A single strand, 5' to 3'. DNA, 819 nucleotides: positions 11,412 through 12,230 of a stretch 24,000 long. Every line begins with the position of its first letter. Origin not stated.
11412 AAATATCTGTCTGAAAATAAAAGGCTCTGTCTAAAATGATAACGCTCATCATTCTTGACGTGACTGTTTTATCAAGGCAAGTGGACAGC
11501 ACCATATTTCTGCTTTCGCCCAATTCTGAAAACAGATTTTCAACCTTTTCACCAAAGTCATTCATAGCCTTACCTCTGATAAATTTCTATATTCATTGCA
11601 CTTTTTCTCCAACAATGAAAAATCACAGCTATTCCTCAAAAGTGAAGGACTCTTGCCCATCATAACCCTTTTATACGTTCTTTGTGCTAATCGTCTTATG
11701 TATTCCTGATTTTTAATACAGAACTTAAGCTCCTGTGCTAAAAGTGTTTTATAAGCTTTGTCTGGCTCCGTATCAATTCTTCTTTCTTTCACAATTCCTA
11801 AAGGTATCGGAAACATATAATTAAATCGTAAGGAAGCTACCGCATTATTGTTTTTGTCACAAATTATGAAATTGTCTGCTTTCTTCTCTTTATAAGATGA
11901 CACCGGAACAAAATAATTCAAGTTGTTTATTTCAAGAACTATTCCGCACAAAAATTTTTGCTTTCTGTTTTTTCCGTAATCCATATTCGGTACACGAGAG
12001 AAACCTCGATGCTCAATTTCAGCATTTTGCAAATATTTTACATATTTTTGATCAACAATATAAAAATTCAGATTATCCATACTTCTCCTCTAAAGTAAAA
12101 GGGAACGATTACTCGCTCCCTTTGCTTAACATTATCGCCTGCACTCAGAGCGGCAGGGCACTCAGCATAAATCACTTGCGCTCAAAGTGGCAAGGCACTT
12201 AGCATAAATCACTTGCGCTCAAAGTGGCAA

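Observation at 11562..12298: Complete type III toxin-antitoxin / abortive-infection module (ToxIN/AbiQ-like) with a 37-nt repeat RNA antitoxin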

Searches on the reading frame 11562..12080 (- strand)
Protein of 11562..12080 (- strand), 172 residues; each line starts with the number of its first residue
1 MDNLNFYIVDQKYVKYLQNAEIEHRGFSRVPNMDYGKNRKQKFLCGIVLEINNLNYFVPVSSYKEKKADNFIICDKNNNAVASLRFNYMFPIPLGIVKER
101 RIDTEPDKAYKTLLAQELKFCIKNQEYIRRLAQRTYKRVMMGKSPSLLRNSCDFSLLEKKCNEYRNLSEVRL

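Call 4: search_protein_families(library=pfam, proteins=[window:11562-12080:-], max_evalue=1)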
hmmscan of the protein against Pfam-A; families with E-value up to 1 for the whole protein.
window:11562-12080:- (172 aa): 2 families
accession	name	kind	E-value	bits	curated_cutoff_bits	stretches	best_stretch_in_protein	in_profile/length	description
PF13958.12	ToxN_toxin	-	3.6e-36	125.2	25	1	4-164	1-159/159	Toxin ToxN, type III toxin-antitoxin system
PF22005.2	WWE_1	-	0.096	13.4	27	1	22-66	16-58/72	Parp14 WWE domain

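Call 5: search_protein_families(library=padloc, proteins=[window:11562-12080:-], max_evalue=1)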
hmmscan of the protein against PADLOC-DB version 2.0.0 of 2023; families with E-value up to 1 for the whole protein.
window:11562-12080:- (172 aa): 1 family
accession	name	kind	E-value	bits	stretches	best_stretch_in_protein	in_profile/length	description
PDLC02352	AbiQ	-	5.2e-32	109.3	1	4-165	1-158/160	AbiQ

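Call 6: search_protein_families(library=ncbifam, proteins=[window:11562-12080:-], max_evalue=1)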
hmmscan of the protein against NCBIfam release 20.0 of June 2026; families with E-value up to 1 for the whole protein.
window:11562-12080:- (172 aa): 0 families

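Call 8: search_solved_structures(query=window:11562-12080:-, max_evalue=10, show_alignments=4)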
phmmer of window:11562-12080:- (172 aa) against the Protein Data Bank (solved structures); distinct sequences matched with E-value up to 10: 6.
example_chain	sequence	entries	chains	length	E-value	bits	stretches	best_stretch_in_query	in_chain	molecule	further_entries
4ato_A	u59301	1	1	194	1.7e-12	50.7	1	2-168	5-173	TOXN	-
2xd0_A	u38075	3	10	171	8.2e-11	45.2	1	5-165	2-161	TOXN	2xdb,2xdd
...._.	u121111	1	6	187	2.5e-10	43.6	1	5-164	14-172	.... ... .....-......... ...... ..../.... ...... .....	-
4glk_A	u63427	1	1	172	1.6e-07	34.5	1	4-166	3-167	AbiQ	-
3cki_B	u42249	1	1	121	0.0056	19.7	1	24-66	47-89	Metalloproteinase inhibitor 3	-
8hkx_S19E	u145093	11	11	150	0.66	13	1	43-104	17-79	30S ribosomal protein S19e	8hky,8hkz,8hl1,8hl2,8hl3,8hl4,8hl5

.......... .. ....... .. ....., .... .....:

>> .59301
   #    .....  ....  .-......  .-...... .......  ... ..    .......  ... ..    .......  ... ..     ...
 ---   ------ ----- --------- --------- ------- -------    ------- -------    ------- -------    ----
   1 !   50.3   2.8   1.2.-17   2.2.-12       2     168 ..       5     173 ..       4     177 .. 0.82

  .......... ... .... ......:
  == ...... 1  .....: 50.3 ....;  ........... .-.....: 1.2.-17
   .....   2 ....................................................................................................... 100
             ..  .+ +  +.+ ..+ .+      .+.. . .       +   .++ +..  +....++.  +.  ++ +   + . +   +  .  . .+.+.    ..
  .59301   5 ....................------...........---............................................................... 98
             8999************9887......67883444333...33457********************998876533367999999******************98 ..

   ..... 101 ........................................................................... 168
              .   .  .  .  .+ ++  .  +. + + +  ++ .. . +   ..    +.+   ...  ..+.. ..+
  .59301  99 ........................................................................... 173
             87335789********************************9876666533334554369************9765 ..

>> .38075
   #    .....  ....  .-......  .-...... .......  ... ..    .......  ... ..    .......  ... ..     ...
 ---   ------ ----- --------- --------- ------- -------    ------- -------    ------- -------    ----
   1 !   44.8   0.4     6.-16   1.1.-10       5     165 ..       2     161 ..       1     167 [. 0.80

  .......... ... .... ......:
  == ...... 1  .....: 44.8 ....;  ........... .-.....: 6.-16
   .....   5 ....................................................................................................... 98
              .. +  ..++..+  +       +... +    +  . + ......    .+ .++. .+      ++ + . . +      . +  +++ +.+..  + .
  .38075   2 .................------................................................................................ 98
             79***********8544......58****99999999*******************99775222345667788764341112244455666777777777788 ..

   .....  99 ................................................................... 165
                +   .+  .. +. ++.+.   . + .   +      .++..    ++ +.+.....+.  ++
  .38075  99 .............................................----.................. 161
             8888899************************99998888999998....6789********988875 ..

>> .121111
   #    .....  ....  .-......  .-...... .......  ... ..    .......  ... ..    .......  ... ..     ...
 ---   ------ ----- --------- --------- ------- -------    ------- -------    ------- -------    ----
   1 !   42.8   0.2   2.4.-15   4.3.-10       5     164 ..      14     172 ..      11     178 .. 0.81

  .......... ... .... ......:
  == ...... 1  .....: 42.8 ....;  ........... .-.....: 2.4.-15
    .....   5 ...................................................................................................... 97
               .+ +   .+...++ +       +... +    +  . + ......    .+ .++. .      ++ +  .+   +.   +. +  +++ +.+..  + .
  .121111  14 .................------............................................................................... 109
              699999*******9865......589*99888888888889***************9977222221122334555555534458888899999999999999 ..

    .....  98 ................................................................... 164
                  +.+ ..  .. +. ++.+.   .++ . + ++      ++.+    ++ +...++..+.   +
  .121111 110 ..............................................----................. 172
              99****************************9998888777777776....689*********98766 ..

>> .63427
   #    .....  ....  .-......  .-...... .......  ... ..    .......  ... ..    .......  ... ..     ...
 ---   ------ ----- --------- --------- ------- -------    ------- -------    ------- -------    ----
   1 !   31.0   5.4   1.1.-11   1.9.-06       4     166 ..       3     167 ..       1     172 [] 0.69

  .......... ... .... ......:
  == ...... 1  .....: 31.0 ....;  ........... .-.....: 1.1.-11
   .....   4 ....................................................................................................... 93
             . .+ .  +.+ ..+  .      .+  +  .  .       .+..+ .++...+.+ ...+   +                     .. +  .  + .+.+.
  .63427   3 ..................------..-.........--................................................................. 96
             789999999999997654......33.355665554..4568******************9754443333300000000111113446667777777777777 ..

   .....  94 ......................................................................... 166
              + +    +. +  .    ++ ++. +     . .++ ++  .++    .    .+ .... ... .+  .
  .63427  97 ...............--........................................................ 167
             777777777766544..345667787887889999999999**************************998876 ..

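Call 12: find_homologous_proteins(query=window:11562-12080:-, max_evalue=0.00001)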
Query window:11562-12080:- (172 aa): 302 proteins with E <= 0.00001 among 334 candidates; the best 120 are listed.
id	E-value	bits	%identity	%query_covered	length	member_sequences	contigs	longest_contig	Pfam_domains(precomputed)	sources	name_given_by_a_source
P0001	5.0e-103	360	95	100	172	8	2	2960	PF13958.13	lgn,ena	-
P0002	1.3e-73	264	70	95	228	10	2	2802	PF13958.13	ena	-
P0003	1.8e-72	260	71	95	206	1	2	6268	PF13958.13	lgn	-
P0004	7.2e-72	258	67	95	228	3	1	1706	PF13958.13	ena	-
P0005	2.7e-71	257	67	97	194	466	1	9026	PF13958.13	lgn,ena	-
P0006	1.3e-70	254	67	95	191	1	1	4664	PF13958.13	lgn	-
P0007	1.9e-70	254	68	95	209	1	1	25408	PF13958.13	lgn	-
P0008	2.4e-70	254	66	95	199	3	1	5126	PF13958.13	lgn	-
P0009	2.6e-70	253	68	95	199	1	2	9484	PF13958.13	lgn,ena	-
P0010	4.5e-70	253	67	97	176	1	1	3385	PF13958.13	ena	-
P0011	6.1e-70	252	63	97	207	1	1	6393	PF13958.13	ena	-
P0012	1.2e-69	251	67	95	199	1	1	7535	PF13958.13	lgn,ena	-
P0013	1.2e-69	251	67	96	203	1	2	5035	PF13958.13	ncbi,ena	-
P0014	1.3e-69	251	67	95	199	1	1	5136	PF13958.13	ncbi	-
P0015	2.0e-69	250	66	97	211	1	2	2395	PF13958.13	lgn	-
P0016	4.3e-69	249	66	94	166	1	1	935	PF13958.13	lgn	-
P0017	5.8e-69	249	66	94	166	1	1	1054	PF13958.13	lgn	-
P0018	7.5e-69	249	66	97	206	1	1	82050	PF13958.13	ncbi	-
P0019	8.3e-69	248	66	95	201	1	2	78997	PF13958.13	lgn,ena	-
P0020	9.1e-69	248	65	95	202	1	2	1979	PF13958.13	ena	-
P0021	1.8e-68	247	65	95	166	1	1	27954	PF13958.13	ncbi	-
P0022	2.2e-68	247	65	98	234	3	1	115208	PF13958.13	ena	-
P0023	2.6e-68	247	65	95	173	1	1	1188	PF13958.13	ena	-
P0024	4.4e-68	246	66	96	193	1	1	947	PF13958.13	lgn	-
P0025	6.3e-68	246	66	95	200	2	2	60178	PF13958.13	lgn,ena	-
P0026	8.0e-68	245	67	95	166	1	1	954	PF13958.13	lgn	-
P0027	1.5e-67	244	64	96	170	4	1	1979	PF13958.13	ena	-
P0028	1.7e-67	244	65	95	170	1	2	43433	PF13958.13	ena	-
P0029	1.9e-67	244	66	95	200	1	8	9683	PF13958.13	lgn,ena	-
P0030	2.3e-67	244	68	95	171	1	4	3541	PF13958.13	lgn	-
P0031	2.9e-67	243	65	95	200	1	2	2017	PF13958.13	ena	-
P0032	3.2e-67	243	65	95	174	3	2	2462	PF13958.13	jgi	jgi:protein AbiQ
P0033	3.3e-67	243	65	95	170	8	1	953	PF13958.13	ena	-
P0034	3.4e-67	243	67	95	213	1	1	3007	PF13958.13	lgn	-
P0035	3.4e-67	243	65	95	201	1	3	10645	PF13958.13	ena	-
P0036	5.1e-67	243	64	95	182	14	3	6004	PF13958.13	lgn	-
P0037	6.8e-67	242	65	95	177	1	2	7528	PF13958.13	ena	-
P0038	8.9e-67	242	65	95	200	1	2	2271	PF13958.13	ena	-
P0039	9.2e-67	242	65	94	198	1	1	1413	PF13958.13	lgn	-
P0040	9.6e-67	242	66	94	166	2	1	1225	PF13958.13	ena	-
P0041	9.9e-67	242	65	95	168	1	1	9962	PF13958.13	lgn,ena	-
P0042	1.1e-66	242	63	97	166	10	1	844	PF13958.13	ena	-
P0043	1.6e-66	241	65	95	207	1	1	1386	PF13958.13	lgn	-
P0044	2.0e-66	241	63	95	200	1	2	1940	PF13958.13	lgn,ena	-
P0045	2.0e-66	241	64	95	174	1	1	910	PF13958.13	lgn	-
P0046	3.2e-66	240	63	97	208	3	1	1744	PF13958.13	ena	-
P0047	4.0e-66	240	63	95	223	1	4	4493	PF13958.13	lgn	-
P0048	5.2e-66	239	66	95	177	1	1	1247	PF13958.13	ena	-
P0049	5.4e-66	239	63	95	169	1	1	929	PF13958.13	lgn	-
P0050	6.6e-66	239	65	95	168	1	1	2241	PF13958.13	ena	-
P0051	6.6e-66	239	63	95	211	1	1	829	PF13958.13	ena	-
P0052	9.3e-66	239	65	95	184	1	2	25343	PF13958.13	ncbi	-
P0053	1.0e-65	238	64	95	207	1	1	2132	PF13958.13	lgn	-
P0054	1.2e-65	238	63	95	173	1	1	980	PF13958.13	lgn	-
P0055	1.5e-65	238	65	95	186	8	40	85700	PF13958.13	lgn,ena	-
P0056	1.9e-65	238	63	95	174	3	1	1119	PF13958.13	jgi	jgi:protein AbiQ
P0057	2.1e-65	237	63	95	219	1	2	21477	PF13958.13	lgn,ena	-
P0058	2.1e-65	237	63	97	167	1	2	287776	PF13958.13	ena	-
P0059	2.5e-65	237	65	94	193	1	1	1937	PF13958.13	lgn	-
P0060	2.5e-65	237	62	95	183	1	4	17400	PF13958.13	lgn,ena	-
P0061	2.9e-65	237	63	95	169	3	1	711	PF13958.13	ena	-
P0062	3.0e-65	237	63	95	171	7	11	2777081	PF13958.13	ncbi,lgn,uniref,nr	ncbi:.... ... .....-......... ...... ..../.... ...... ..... [Pyramidobacter sp. YE332]|uniref:type I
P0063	3.4e-65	237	64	95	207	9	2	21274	PF13958.13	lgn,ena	-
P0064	3.6e-65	237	64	95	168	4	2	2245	PF13958.13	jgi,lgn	jgi:protein AbiQ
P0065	3.8e-65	237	64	95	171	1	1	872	PF13958.13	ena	-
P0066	4.2e-65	236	64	92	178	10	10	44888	PF13958.13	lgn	-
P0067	4.3e-65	236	66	95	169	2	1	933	PF13958.13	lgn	-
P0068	4.6e-65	236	63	96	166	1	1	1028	PF13958.13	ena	-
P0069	4.8e-65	236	61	95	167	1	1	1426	PF13958.13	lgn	-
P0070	4.8e-65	236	63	95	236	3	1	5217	PF13958.13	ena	-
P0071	5.3e-65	236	63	95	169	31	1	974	PF13958.13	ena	-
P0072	6.2e-65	236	64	95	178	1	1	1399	PF13958.13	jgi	-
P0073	6.2e-65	236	64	95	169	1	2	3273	PF13958.13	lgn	-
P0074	6.6e-65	236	63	95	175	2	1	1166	PF13958.13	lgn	-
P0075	7.4e-65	236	64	95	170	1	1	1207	PF13958.13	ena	-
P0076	8.5e-65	235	63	95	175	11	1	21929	PF13958.13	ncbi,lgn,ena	-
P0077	8.6e-65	235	63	95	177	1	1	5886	PF13958.13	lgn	-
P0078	8.9e-65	235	63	95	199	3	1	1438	PF13958.13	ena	-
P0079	9.7e-65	235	63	93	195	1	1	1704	PF13958.13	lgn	-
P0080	9.9e-65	235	65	95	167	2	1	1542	PF13958.13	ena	-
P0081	1.2e-64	235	63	97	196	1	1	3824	PF13958.13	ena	-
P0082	1.3e-64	235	65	95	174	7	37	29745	PF13958.13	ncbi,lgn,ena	-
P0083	1.4e-64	235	63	95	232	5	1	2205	PF13958.13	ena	-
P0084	1.7e-64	234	63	96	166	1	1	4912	PF13958.13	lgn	-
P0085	1.7e-64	234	63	95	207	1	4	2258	PF13958.13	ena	-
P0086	2.0e-64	234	64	96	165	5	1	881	PF13958.13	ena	-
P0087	2.7e-64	234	63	95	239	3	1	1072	PF13958.13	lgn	-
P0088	2.7e-64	234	63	95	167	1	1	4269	PF13958.13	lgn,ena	-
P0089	3.3e-64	234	65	92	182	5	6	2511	PF13958.13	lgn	-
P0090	3.3e-64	234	62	99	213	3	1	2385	PF13958.13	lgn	-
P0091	3.4e-64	233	63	95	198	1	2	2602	PF13958.13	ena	-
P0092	3.4e-64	233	64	96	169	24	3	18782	PF13958.13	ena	-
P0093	3.7e-64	233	64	96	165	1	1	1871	PF13958.13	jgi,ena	-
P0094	4.1e-64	233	62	95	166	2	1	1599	PF13958.13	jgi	-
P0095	4.2e-64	233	63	95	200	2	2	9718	PF13958.13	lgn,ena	-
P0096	4.9e-64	233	60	95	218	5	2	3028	PF13958.13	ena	-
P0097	5.5e-64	233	65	97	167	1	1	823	PF13958.13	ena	-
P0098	6.5e-64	233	61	97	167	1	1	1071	PF13958.13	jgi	jgi:protein AbiQ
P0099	6.6e-64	233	60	98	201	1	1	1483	PF13958.13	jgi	jgi:protein AbiQ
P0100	7.6e-64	232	63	95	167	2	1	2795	PF13958.13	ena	-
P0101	8.3e-64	232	62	95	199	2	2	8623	PF13958.13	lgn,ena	-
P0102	8.6e-64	232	63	95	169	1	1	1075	PF13958.13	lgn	-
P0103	1.1e-63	232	64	95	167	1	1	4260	PF13958.13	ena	-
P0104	1.1e-63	232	63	95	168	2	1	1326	PF13958.13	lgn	-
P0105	1.2e-63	232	63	99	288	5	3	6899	PF13958.13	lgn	-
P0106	1.3e-63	232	63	95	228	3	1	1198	PF13958.13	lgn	-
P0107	1.3e-63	232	62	95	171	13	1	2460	PF13958.13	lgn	-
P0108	1.4e-63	232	64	92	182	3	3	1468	PF13958.13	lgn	-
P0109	1.5e-63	231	63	95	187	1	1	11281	PF13958.13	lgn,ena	-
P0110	1.5e-63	231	62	95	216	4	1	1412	PF13958.13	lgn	-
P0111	1.5e-63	231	63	92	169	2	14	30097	PF13958.13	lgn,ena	-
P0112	1.5e-63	231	62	95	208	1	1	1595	PF13958.13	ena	-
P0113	1.5e-63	231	63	95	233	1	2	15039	PF13958.13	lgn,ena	-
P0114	1.8e-63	231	61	95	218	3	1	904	PF13958.13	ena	-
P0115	2.0e-63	231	62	94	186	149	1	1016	PF13958.13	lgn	-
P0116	2.1e-63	231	63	95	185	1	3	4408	PF13958.13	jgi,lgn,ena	jgi:protein AbiQ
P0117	2.5e-63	231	62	98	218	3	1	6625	PF13958.13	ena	-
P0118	2.9e-63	230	63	95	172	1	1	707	PF13958.13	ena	-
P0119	3.1e-63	230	60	100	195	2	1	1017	PF13958.13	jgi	-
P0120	3.1e-63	230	61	95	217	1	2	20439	PF13958.13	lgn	-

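Call 14: find_related_loci(query=A1, collection=genome_contigs, flank=3000)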
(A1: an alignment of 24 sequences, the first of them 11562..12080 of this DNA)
Query A1 (172 aa) in genome_contigs; peptide patterns used: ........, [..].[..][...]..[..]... (x = any residue, [..] = any of these).
74 stretches matched a pattern; 66 encode a relative of the query (tblastn E <= 1e-3); 66 distinct loci.
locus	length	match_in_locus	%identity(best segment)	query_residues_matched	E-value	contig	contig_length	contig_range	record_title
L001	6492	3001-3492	68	1-164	3e-77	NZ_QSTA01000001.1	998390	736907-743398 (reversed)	Eubacterium sp. OM08-24 OM08-24.Scaf1, whole genome shotgun sequence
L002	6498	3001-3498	67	1-166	4e-77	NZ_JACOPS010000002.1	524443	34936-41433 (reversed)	Ruminococcus intestinalis strain NSJ-71 M23_ctg002, whole genome shotgun sequence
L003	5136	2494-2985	67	1-164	2e-75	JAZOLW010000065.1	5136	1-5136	MAG: Eubacteriales bacterium isolate T1900045651_YK20190345.MAGScoT_cleanbin_000056 SGB_8208_k141_4117883, whole genome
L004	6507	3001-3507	65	1-169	6e-74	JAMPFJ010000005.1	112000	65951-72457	MAG: Bacteroidales bacterium isolate NALB_7861_11 Scaffold_#5__SCF_005___112000_bp, whole genome shotgun sequence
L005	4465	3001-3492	63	1-164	4e-71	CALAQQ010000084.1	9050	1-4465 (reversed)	MAG TPA_asm: uncultured Clostridia bacterium isolate SRR6425821_bin.72_CONCOCT_v1.1_MAG genome assembly, contig: ERZ1767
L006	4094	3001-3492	62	1-164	7e-71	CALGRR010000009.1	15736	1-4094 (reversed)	MAG TPA_asm: uncultured Clostridia bacterium isolate SRR6425758_bin.124_CONCOCT_v1.1_MAG genome assembly, contig: ERZ176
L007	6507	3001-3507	61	1-169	5e-70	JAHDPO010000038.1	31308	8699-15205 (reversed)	MAG: Clostridia bacterium isolate SM1-B15.1 k141_62325, whole genome shotgun sequence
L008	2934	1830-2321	60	1-164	3e-70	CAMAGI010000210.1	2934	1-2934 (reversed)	MAG: uncultured Lachnospiraceae bacterium isolate SRR5666654_bin.16_metaWRAP_v1.3_MAG genome assembly, contig: ERZ114488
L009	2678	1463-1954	64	1-164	2e-70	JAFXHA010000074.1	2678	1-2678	MAG: Clostridia bacterium isolate RGIG6407 Sheep_Rectum-5__c615358, whole genome shotgun sequence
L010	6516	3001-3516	60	1-172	7e-70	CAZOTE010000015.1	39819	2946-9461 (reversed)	MAG TPA_asm: uncultured Eubacteriaceae bacterium isolate SRP241341_co1_164 genome assembly, contig: NODE_1200_length_398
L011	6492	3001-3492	62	1-164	1e-69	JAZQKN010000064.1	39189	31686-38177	MAG: Acutalibacteraceae bacterium isolate T1900044614_TS20190080.MAGScoT_cleanbin_000022 SGB_831_k141_2778087, whole gen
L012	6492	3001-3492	62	1-164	9e-69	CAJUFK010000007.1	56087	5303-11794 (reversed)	MAG TPA_asm: uncultured Angelakisella sp. isolate MGBC131977 genome assembly, contig: MGBC131977.7, whole genome shotgun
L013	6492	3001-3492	60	1-164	6e-68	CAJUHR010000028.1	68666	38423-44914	MAG TPA_asm: uncultured Lachnospiraceae bacterium isolate MGBC129633 genome assembly, contig: MGBC129633.28, whole genom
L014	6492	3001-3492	63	1-164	7e-68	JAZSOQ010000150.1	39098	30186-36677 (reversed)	MAG: Eubacteriales bacterium isolate T1900044548_TS20190014.MAGScoT_cleanbin_000077 SGB_169_k141_2899888, whole genome s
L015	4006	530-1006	62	1-159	1e-67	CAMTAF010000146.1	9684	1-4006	MAG TPA_asm: uncultured Hungatella sp. isolate SRR12358626_bin.4_metawrap_v1.3_MAG genome assembly, contig: NODE.4025_le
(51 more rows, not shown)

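Call 24: search_dna_similar(query=window:11562-12080:-, collection=plasmids, mode=protein, max_rows=40, max_evalue=0.001)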
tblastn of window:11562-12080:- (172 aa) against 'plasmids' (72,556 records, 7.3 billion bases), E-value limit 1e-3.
Records with a match: 206; places in all: 208; records where one place covers at least 80% of the query: 198.
Best place of each record, by identity: <60% 206.
By first word of the organism name: Escherichia 51; Bacillus 42; Staphylococcus 38; Salmonella 12; Enterobacter 10; Enterococcus 7; Klebsiella 7; Clostridium 5; Lactococcus 5; Haemophilus 3; and 18 more.
By predicted mobility (MOB-suite, as given by PLSDB): mobilizable 107; conjugative 55; non-mobilizable 44.
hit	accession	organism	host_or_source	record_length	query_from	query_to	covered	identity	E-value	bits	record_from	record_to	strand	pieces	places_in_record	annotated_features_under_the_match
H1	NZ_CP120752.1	Clostridium perfringens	Hospital wastewater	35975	1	172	100%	36.7%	5e-23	101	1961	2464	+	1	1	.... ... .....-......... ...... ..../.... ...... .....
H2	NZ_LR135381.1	Enterococcus faecium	-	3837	1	165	96%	34.5%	1e-25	108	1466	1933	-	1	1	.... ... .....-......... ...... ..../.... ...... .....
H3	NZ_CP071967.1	Enterococcus faecium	Homo sapiens,blood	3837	1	165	96%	34.5%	1e-25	108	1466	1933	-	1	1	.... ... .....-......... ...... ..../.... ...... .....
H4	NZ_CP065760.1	Enterococcus faecium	Homo sapiens,Rectal swab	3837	1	165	96%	34.5%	1e-25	108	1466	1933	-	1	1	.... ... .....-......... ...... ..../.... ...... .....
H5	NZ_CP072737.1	Enterococcus faecium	Homo sapiens,blood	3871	1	165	96%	34.5%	1e-25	108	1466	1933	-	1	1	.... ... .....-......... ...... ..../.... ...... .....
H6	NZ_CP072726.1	Enterococcus faecium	Homo sapiens,blood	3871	1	165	96%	34.5%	1e-25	108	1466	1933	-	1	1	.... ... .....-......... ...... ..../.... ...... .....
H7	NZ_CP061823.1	Enterococcus faecium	Homo sapiens,blood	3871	1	165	96%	34.5%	1e-25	108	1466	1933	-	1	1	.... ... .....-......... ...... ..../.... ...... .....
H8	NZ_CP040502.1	Lactobacillus paragasseri JV-V03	Homo sapiens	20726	3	171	98%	33.0%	2e-11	68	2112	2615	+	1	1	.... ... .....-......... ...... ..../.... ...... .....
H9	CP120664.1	Lactiplantibacillus plantarum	whole organism,fermented mustard green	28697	3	171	98%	33.0%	2e-11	68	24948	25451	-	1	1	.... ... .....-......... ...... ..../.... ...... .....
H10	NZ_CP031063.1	Bacillus sp. AR4-2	cell culture,soil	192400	4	164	94%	32.4%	1e-10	66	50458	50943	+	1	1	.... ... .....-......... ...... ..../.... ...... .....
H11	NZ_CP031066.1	Bacillus sp. SH8-8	cell culture,soil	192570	4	164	94%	32.4%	1e-10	66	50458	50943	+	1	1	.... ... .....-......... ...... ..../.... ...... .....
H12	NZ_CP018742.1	Bacillus cereus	Salad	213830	4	164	94%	32.4%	1e-10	66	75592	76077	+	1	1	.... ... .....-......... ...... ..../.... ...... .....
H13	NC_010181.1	Bacillus mycoides KBAB4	-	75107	2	171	99%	30.6%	1e-12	72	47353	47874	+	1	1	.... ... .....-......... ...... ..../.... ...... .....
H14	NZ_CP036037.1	Bacillus mycoides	cell culture,soil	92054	2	171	99%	30.6%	1e-12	72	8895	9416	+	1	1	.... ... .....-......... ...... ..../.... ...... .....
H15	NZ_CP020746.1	Bacillus mycoides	whole organism,soil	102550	2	171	99%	30.6%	1e-12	71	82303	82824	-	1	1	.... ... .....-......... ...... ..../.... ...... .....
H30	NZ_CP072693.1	Bacillus thuringiensis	whole organism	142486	2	171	99%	29.5%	2e-11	68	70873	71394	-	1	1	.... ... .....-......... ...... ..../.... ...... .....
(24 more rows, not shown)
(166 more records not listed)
